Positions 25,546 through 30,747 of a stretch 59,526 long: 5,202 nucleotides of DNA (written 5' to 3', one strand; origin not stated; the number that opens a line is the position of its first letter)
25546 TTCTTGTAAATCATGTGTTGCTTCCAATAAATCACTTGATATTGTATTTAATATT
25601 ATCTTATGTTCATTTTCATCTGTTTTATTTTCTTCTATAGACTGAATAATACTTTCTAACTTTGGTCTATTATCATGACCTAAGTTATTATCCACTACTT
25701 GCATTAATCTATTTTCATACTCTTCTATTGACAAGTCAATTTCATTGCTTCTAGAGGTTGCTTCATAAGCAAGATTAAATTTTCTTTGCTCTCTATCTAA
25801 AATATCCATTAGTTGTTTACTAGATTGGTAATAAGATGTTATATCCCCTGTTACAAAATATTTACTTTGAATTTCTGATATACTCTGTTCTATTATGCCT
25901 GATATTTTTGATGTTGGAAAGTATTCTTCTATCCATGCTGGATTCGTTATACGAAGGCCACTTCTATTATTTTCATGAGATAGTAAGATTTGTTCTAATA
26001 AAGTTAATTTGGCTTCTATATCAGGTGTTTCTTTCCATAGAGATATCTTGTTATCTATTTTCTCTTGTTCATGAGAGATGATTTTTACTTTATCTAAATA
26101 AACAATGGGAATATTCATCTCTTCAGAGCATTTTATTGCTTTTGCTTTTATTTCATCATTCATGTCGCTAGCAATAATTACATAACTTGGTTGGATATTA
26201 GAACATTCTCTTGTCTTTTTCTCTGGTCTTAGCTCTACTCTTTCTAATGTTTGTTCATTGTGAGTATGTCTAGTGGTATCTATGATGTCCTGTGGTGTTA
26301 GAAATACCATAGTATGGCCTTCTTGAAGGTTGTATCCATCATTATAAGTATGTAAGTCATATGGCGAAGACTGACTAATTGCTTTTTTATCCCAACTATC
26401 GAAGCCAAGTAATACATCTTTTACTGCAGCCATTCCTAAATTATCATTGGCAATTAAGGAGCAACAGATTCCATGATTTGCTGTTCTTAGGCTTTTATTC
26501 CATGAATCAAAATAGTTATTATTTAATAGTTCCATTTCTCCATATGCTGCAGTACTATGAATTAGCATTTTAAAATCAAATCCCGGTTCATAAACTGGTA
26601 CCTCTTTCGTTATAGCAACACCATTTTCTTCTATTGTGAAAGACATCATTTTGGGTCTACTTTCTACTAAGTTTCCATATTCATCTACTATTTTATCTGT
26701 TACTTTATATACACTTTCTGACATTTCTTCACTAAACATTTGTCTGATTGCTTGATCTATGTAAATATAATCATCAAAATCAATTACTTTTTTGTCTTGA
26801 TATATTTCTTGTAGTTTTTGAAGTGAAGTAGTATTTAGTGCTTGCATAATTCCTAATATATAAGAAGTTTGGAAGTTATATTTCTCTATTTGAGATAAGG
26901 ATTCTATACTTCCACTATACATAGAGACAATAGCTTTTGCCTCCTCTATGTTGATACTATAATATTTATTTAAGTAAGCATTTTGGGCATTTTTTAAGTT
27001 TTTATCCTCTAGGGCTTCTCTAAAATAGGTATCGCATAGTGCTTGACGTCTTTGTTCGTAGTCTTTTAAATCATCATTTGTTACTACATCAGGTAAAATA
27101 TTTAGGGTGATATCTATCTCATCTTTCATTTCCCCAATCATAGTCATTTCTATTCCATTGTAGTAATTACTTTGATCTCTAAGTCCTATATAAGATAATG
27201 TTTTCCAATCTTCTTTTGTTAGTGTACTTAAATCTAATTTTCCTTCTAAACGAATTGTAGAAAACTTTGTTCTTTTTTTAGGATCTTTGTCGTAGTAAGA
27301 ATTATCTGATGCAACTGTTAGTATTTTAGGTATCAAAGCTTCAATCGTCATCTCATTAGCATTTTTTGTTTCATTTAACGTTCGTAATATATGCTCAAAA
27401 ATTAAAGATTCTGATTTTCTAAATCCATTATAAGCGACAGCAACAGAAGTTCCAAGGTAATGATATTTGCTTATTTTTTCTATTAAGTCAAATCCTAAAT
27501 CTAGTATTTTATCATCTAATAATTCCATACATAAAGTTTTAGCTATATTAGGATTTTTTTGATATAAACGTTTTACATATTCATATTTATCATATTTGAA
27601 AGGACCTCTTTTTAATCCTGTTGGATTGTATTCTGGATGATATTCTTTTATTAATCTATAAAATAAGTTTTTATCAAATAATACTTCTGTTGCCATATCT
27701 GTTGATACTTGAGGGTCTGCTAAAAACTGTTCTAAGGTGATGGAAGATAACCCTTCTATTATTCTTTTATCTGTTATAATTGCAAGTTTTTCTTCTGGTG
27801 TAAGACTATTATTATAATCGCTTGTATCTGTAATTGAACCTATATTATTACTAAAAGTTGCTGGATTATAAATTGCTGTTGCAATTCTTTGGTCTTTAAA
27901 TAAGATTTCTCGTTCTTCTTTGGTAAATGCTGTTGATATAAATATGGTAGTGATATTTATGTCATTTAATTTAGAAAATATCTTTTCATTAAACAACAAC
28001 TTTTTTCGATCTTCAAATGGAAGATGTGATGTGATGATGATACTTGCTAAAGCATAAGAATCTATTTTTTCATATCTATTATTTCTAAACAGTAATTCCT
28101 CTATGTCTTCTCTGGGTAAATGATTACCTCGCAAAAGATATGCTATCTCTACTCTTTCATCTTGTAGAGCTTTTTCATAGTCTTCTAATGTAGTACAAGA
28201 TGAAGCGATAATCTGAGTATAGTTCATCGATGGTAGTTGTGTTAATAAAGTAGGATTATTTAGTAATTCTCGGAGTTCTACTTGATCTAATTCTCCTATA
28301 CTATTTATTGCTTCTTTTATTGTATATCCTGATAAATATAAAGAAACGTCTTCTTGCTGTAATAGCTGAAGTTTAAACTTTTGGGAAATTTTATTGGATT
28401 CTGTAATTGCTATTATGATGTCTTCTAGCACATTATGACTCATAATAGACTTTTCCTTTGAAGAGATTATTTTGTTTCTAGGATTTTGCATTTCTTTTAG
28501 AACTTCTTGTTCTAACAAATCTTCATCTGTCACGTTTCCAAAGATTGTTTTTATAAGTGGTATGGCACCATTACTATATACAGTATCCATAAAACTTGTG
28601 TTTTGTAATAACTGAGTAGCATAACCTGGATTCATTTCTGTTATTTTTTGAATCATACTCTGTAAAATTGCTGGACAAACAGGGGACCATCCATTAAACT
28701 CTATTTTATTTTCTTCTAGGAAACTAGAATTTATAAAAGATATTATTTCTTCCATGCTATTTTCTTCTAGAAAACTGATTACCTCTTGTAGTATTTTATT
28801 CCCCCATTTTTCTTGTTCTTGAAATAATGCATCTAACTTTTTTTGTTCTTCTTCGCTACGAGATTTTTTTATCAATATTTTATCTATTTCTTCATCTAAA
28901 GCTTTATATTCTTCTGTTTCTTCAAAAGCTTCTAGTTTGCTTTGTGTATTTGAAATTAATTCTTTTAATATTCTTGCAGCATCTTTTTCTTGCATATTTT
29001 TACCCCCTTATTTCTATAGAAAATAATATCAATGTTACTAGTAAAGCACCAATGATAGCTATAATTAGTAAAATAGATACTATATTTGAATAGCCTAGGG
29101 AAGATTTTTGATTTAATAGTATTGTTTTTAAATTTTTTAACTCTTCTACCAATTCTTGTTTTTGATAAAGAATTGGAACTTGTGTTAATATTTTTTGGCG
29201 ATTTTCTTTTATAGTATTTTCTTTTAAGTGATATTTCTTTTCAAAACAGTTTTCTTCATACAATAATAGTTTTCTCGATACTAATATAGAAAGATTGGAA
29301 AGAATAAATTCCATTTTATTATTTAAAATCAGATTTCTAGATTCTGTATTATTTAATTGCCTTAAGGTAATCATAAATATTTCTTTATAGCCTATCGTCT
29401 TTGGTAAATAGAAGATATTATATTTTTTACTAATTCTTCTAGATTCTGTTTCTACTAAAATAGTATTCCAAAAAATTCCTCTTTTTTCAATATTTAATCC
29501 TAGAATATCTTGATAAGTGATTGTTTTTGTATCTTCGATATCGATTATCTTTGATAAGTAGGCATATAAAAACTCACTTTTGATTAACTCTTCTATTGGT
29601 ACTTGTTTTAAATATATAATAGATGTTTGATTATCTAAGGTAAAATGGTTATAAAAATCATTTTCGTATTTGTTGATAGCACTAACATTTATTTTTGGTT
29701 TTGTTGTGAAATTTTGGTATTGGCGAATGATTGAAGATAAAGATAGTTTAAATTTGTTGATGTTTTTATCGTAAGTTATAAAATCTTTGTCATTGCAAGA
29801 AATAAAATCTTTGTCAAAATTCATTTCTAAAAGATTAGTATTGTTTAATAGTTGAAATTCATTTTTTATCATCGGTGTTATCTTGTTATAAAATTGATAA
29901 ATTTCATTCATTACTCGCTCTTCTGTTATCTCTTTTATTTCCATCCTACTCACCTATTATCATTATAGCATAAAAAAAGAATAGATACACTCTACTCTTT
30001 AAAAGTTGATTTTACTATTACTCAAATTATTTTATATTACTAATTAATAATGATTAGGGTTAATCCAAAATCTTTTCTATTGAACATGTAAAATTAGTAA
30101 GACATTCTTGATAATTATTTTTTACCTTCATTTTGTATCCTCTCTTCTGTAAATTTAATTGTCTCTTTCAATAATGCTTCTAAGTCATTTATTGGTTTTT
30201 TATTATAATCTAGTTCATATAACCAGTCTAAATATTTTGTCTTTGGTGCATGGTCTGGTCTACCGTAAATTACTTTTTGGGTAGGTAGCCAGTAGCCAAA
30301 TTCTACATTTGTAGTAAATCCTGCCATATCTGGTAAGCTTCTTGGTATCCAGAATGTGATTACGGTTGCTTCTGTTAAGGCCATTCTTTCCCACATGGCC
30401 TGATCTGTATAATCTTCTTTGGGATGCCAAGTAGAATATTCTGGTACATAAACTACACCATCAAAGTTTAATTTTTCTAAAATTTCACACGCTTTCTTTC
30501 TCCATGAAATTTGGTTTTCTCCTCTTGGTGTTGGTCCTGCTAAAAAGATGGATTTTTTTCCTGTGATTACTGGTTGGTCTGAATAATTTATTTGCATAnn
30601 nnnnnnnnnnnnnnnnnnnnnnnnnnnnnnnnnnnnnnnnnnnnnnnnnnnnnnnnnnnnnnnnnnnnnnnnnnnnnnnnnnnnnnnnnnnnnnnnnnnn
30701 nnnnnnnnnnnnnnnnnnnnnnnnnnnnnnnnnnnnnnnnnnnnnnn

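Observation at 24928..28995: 1355-aa effector-like protein: helical repeats, possible ART-like domain, HD hydrolase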

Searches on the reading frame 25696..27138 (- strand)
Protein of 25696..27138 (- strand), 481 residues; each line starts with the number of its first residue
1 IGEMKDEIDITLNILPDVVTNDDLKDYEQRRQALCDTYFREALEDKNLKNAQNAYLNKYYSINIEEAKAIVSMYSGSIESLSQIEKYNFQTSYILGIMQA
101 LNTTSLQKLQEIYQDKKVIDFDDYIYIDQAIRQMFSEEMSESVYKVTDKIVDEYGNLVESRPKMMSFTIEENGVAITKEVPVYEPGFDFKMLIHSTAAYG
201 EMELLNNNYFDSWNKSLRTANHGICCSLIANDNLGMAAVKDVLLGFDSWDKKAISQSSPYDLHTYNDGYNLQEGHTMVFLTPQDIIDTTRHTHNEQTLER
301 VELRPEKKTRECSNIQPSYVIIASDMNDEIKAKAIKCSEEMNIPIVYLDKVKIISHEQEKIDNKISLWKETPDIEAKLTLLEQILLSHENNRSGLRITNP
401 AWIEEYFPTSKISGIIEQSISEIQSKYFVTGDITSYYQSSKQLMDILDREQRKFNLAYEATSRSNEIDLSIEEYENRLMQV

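Call 15: find_homologous_proteins(query=window:25696-27138:-, max_evalue=0.001)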
Query window:25696-27138:- (481 aa): 12 proteins with E <= 0.001 among 5927 candidates.
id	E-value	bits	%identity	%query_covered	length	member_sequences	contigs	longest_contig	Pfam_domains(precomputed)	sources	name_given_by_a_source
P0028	2.2e-255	866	94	86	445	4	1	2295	-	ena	-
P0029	4.7e-74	268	83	32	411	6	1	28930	-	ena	-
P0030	2.4e-69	253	36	97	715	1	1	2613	-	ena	-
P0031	5.9e-42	162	54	32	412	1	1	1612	-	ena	-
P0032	6.8e-25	106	34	45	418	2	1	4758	-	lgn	-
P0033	3.6e-20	90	28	77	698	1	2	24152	-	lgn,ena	-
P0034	2.0e-18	85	25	83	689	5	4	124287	-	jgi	-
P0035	5.2e-16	77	25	78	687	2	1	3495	-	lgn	-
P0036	1.3e-13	69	35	29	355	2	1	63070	-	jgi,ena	-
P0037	2.9e-13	68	100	8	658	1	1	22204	-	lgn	-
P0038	7.2e-11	60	24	80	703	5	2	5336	-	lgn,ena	-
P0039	1.5e-9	55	24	68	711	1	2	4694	-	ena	-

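Call 17: search_protein_families(library=pfam, proteins=[P0030, P0033, P0034, P0035, P0036, P0038, P0039, P0032], max_evalue=0.1)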
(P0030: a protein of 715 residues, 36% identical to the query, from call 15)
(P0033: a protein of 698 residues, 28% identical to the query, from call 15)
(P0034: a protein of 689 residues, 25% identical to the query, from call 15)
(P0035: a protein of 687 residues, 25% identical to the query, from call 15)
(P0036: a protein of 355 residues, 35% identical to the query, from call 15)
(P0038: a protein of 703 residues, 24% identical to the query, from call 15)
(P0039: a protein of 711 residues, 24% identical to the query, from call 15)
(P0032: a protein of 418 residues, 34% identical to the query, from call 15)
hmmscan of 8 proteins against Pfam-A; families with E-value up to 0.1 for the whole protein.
P0030 (715 aa): 0 families

P0033 (698 aa): 0 families

P0034 (689 aa): 1 family
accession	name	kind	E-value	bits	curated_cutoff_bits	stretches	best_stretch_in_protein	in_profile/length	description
PF20451.3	Calmod_bind_M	-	0.082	13.9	24.5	0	504-542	28-65/67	Calmodulin binding protein central domain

P0035 (687 aa): 0 families

P0036 (355 aa): 1 family
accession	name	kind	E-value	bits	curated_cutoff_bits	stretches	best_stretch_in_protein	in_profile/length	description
PF11207.13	DUF2989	-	0.0041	17.5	23.8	1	182-302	67-188/201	Protein of unknown function (DUF2989)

P0038 (703 aa): 1 family
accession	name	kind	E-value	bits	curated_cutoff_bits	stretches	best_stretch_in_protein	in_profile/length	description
PF17267.7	DUF5333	-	0.079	13.6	27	0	208-269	35-93/110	Family of unknown function (DUF5333)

P0039 (711 aa): 0 families

P0032 (418 aa): 0 families

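Call 29: predict_structure(alignment_id=A2)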
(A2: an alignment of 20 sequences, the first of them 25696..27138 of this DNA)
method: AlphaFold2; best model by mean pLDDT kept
length: 481 residues; sequences in the alignment: 20
mean_pLDDT: 83.9   pTM: 0.81
mean pLDDT of the five models: 83.9, 82.2, 81.7, 80.0, 79.1
residues with pLDDT >= 90: 241; 70-90: 161; 50-70: 50; < 50: 29
segments of 3 or more residues with pLDDT < 50: 1-6, 219-221, 261-274, 464-469
pLDDT, mean of each block of 10 residues (from residue 1): 42 84 84 93 96 93 88 86 92 92 93 75 76 88 93 95 92 87 96 81 86 69 77 84 88 63 42 60 89 75 76 85 92 95 95 95 97 95 96 87 92 93 94 94 93 78 49 63 66
secondary structure, 60 per line:
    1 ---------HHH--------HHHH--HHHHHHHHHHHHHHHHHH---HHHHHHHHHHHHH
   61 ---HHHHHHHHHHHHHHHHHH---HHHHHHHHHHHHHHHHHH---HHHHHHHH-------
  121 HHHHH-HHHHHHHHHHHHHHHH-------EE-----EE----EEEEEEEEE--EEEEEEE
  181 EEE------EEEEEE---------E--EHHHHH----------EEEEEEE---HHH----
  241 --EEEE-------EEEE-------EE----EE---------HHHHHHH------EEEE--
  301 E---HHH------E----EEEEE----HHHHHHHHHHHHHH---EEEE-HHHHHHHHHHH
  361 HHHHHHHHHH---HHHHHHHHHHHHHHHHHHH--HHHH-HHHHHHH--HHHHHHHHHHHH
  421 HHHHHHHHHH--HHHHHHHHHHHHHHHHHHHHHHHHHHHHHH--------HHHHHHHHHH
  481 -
elements in order: H21-24 H27-44 H48-60 H64-81 H85-102 H106-113 H121-125 H127-142 E163-171 E174-183 E190-195 H209-213 E224-230 E243-246 E254-257 H282-288 E295-298 E319-323 H328-341 E345-348 H350-370 H374-392 H395-398 H400-406 H409-430 H433-462 H471-480

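Call 32: fold_search(model_id=the predicted structure, library=pdb)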
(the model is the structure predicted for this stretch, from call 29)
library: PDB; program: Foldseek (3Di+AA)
matches with E <= 10: 288; with E <= 0.001: 0
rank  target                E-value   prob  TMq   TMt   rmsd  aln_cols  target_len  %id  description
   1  8e0m_L                4.3e-01  0.93  0.17  0.41   4.2       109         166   15  Homotrimeric variant of tcTRP9, BGL15 (released 2023-04-12)
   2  9gy4_E                5.0e-01  0.28  0.11  0.09  12.6       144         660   15  60S ribosomal subunit in complex with E3-UFM1 ligase and RQC machinery components NEMF and LTN1 (Composite map) (released 2025-05-14)
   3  8e0m_B                6.9e-01  0.75  0.16  0.38   4.9       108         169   11  Homotrimeric variant of tcTRP9, BGL15 (released 2023-04-12)
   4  8e0m_K                8.0e-01  0.84  0.17  0.40   4.2       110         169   14  Homotrimeric variant of tcTRP9, BGL15 (released 2023-04-12)
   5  6dnw_A                8.0e-01  0.05  0.08  0.13  14.5       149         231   10  Sequence Requirements of the Listeria innocua prophage attP site (released 2018-10-03)
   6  3mog_C                9.9e-01  0.08  0.07  0.07  18.3       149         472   12  Crystal structure of 3-hydroxybutyryl-CoA dehydrogenase from Escherichia coli K12 substr. MG1655 (released 2010-06-23)
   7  7rdr_A                1.2e+00  0.15  0.11  0.11  18.0       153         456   13  Circular tandem repeat protein with novel repeat topology and enhanced subunit contact surfaces (released 2021-09-01)
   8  6pv5                  1.2e+00  0.13  0.11  0.09  10.1       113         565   18  Structure of CpGH84B (released 2019-09-11)
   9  3mog_A                1.2e+00  0.08  0.08  0.08  17.7       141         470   12  Crystal structure of 3-hydroxybutyryl-CoA dehydrogenase from Escherichia coli K12 substr. MG1655 (released 2010-06-23)
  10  3fse_A                1.2e+00  0.25  0.11  0.15  16.8       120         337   18  Crystal structure of a two-domain protein containing dj-1/thij/pfpi-like and ferritin-like domains (ava_4496) from ana (released 2009-02-03)
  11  8e0m_C                1.3e+00  0.54  0.16  0.37   5.1       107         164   12  Homotrimeric variant of tcTRP9, BGL15 (released 2023-04-12)
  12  8fit_C                1.3e+00  0.44  0.15  0.29   7.8       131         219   14  Multi-state design of two-state switchable hinge proteins (released 2023-08-16)
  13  5oxd                  1.3e+00  0.13  0.10  0.09  12.4       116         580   15  Complex of a C. perfringens O-GlcNAcase with a fragment hit (released 2018-05-16)
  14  2xpk_A                1.4e+00  0.09  0.10  0.09  16.8       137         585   14  Cell-penetrant, nanomolar O-GlcNAcase inhibitors selective against lysosomal hexosaminidases (released 2011-03-16)
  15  6vfk_B                1.5e+00  0.38  0.16  0.25   9.3       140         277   16  De novo designed tetrahedral nanoparticle T33_dn10 displaying 4 copies of BG505-SOSIP trimer on the surface (released 2020-07-22)
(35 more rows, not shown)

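Call 40: search_protein_representatives(alignment_id=A3)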
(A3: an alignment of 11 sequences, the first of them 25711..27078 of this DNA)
Query: 11 sequences, 428 profile positions. Proteins with E-value up to 0.001 (for the whole library): 1244; up to 1e-10: 1031; up to 1e-30: 693. The best 150 are listed.
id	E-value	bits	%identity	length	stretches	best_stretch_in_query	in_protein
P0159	1.2e-167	574.6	-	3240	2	4-427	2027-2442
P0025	6.4e-166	568.9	-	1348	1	1-427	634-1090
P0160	3.3e-152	523.7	-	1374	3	1-427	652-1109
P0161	1.6e-148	511.6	-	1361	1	2-427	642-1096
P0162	6.3e-148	509.6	-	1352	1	1-427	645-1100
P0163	4.3e-145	500.3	-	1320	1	4-427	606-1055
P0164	3.2e-143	494.1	-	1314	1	1-427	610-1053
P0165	1.7e-138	478.6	-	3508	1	2-424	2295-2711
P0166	4.1e-138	477.3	-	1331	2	1-427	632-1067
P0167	1.7e-136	471.9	-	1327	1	2-427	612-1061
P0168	1.9e-136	471.8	-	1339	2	1-427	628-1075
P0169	6.4e-134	463.5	-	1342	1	4-426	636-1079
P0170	3.5e-132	457.8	-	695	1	2-427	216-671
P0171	1.5e-131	455.6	-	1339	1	1-427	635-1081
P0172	1.7e-131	455.5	-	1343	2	2-426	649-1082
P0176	2.8e-129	448.2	-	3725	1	3-428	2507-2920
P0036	3.3e-88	312.8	-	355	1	152-422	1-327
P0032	1.4e-79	284.5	-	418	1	3-271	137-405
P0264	2.1e-78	280.5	-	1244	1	2-411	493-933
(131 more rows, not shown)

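Call 42: search_protein_families(library=pfam, alignment_id=A5, max_evalue=0.001)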
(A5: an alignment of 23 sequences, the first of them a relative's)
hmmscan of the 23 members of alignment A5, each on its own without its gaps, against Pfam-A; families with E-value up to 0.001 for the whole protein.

A. member 1, P0159 (3240 aa): 0 families

B. families by the number of members that match (of 23 scanned): 6 families
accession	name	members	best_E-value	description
PF01966.28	HD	2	1.6e-07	HD domain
PF01841.26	Transglut_core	1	7.9e-08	Transglutaminase-like superfamily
PF24391.1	HD-CE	1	1.9e-05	HD-CE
PF15760.10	DLEU7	1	0.00051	Leukemia-associated protein 7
PF25570.1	TPR_DENND3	1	0.00059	DENND3-like, TPR repeats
PF25724.1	crAss_THA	1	0.00086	Crassvirus tail hub protein A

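Call 59: find_encoding_contigs(protein=P0034, flank=8000, max_places=3)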
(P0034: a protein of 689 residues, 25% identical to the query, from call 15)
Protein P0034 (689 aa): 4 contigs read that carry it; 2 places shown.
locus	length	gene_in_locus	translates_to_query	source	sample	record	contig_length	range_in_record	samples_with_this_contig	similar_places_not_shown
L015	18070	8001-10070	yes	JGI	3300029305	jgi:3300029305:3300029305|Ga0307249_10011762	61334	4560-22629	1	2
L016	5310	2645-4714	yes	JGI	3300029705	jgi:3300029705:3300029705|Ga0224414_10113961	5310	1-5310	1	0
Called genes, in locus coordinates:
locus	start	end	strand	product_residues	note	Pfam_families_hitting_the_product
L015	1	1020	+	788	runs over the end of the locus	PF07963:N_methyl, PF02368:Big_2 (weak), PF21461:HL_N-beta (faint), PF02368:Big_2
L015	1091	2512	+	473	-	PF00224:PK, PF02887:PK_C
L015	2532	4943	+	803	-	PF01055:Glyco_hydro_31_2nd, PF21365:Glyco_hydro_31_3rd, PF17137:DUF5110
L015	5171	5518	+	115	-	-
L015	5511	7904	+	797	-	PF00133:tRNA-synt_1, PF09334:tRNA-synt_1g, PF13603:tRNA-synt_1_2, PF00133:tRNA-synt_1, PF08264:Anticodon_1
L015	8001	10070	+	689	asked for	-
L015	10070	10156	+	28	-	-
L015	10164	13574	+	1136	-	PF01855:POR_N, PF17147:PFOR_II, PF01558:POR, PF10371:EKR (weak), PF00037:Fer4 (faint), PF12838:Fer4_7 (weak), PF13187:Fer4_9 (weak), PF02775:TPP_enzyme_C, +3 more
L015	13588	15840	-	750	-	PF20434:BD-FAE (faint), PF00561:Abhydrolase_1 (faint), PF00756:Esterase (faint), PF02230:Abhydrolase_2 (faint), PF00326:Peptidase_S9 (faint), PF12146:Hydrolase_4 (faint)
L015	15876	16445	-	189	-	-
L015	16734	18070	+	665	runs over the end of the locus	PF17191:RecG_wedge, PF04851:ResIII, PF00270:DEAD, PF07517:SecA_DEAD (weak), PF22590:Cas3-like_C_2 (faint), PF00271:Helicase_C, PF19833:RecG_dom3_C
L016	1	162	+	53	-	?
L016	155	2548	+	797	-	PF00133:tRNA-synt_1, PF09334:tRNA-synt_1g, PF13603:tRNA-synt_1_2, PF00133:tRNA-synt_1, PF08264:Anticodon_1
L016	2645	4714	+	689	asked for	-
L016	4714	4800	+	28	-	-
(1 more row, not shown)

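Call 75: search_dna_similar(query=window:25711-27078:-, collection=phages, mode=protein, max_evalue=0.001, max_rows=15)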
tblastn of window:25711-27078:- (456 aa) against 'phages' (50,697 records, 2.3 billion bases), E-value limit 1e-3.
No match.

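Call 76: search_dna_similar(query=window:25711-27078:-, collection=plasmids, mode=protein, max_evalue=0.001, max_rows=15)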
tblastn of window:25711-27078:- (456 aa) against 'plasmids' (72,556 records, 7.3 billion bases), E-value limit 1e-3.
No match.

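Call 77: find_related_loci(query=A3, collection=viral_contigs, flank=6000)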
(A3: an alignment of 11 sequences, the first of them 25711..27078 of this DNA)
Query A3 (456 aa) in viral_contigs; peptide patterns used: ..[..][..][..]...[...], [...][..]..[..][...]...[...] (x = any residue, [..] = any of these).
63 stretches matched a pattern, but none encodes a relative of the query by tblastn (E <= 1e-3).

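Call 85: find_encoding_contigs(protein=P0036, flank=7000, max_places=2)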
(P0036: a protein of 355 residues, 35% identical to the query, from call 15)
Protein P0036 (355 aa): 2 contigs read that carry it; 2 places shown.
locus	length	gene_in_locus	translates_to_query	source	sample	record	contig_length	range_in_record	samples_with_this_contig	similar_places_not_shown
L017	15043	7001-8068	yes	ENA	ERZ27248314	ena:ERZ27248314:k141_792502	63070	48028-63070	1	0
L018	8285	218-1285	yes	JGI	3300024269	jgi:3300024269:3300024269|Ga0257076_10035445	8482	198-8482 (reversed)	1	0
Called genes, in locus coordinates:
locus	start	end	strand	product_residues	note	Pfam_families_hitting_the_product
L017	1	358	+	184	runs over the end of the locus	-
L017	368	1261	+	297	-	-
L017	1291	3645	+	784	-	-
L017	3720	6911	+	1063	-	-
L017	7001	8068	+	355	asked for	-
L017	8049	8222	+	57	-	-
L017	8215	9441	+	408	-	-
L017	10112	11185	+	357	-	PF00768:Peptidase_S11, PF07943:PBP5_C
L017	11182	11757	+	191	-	PF07670:Gate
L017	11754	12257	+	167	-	-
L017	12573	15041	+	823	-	?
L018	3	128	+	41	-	?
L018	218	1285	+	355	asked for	-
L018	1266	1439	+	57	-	-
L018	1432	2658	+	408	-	-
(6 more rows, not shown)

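Call 86: find_encoding_contigs(protein=P0033, flank=7000, max_places=2)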
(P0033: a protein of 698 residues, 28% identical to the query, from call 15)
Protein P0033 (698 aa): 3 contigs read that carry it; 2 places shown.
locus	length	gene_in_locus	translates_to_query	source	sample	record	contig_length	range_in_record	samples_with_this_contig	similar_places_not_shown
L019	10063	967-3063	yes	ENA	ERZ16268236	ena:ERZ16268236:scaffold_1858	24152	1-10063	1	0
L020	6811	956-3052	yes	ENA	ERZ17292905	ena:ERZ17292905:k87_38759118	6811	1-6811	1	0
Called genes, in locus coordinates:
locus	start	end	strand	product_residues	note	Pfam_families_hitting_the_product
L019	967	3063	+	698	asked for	-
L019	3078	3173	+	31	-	-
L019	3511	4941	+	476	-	PF04326:SLFN_AlbA_2, PF13749:HATPase_c_4 (weak)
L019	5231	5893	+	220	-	PF01520:Amidase_3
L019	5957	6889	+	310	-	PF07751:Abi_2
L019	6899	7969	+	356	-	PF00089:Trypsin, PF13365:Trypsin_2, PF13180:PDZ_2, PF00595:PDZ, PF17820:PDZ_6 (weak)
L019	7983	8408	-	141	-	PF07486:Hydrolase_2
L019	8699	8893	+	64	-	-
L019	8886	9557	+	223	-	PF02661:Fic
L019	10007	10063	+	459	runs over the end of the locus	PF28494:GlyRS_ins_1 (faint), PF00587:tRNA-synt_2b, PF03129:HGTP_anticodon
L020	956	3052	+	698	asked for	-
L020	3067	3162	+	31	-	-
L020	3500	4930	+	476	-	PF04326:SLFN_AlbA_2, PF13749:HATPase_c_4 (weak)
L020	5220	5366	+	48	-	-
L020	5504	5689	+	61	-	-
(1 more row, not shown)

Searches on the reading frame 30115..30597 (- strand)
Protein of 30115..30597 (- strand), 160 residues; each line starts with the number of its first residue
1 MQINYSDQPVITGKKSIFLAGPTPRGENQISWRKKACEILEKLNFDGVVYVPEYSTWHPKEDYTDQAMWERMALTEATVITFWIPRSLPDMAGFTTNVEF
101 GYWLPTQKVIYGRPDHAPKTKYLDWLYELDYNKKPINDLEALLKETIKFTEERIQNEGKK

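Call 8: search_protein_families(library=ncbifam, proteins=[window:30115-30597:-], max_evalue=0.001)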
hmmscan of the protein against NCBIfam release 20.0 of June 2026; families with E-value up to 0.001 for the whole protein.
window:30115-30597:- (160 aa): 0 families

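Call 50: search_protein_families(library=padloc, proteins=[window:30115-30597:-], max_evalue=0.01)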
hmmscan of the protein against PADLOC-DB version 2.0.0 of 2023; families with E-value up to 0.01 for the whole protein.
window:30115-30597:- (160 aa): 0 families

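Call 61: search_protein_families(library=pfam, proteins=[window:30115-30597:-], max_evalue=0.001)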
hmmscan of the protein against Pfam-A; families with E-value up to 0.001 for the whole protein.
window:30115-30597:- (160 aa): 1 family
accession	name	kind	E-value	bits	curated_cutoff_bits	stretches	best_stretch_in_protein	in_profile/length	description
PF15891.11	Nuc_deoxyri_tr2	-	2.7e-14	53.8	30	1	14-112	1-100/105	Nucleoside 2-deoxyribosyltransferase like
